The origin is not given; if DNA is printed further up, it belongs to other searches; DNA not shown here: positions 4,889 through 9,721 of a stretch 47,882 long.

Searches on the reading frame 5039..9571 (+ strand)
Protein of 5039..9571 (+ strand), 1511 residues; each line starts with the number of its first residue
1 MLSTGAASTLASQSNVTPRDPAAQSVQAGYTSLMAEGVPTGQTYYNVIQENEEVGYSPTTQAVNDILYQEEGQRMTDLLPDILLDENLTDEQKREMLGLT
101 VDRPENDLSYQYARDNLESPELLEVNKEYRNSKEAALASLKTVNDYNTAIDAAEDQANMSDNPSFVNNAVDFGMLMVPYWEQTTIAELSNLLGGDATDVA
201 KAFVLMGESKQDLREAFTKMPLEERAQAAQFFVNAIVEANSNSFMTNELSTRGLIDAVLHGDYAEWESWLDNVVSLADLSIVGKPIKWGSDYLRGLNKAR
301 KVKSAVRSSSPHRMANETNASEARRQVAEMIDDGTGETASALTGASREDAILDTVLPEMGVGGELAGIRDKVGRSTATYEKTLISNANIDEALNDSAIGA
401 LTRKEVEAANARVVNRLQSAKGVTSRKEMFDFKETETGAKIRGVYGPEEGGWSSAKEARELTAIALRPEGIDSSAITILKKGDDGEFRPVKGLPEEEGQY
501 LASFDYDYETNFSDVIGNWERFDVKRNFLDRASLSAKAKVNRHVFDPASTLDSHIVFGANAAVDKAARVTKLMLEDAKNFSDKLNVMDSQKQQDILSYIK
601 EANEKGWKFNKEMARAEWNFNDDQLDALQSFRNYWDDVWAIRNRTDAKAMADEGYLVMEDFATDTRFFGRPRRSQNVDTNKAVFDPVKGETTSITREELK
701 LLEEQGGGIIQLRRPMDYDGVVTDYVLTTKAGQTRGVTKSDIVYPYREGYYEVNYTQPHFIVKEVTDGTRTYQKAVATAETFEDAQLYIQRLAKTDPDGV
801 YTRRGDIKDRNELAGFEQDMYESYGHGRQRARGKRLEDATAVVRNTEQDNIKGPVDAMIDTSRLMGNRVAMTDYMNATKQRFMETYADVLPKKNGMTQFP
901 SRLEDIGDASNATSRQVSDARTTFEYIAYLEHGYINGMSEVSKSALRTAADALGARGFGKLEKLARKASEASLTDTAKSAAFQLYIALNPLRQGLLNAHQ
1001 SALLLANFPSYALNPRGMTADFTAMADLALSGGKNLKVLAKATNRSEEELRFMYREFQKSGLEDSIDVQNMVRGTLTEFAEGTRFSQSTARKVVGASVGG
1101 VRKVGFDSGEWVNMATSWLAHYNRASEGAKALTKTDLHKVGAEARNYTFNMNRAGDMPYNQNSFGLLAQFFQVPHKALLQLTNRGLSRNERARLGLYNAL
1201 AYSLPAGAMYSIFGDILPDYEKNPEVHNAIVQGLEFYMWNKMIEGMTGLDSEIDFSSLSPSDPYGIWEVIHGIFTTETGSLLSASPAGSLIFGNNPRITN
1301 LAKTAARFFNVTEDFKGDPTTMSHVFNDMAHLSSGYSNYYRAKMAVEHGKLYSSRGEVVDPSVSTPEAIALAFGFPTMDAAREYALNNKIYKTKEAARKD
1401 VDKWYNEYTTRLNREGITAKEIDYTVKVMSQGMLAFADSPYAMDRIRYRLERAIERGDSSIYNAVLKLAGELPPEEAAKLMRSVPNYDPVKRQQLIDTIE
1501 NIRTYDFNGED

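Call 73: search_protein_families(library=phrogs, proteins=[window:5039-9571:+], max_evalue=0.001)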
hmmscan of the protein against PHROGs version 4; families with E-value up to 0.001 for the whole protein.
window:5039-9571:+ (1511 aa): 2 families
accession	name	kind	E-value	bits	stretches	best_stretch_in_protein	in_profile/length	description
phrog_18427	-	unknown function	0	1014.7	1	25-1505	36-1551/1554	-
phrog_12003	-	head and packaging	3.6e-44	151.9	1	170-1451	169-1390/1440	internal virion protein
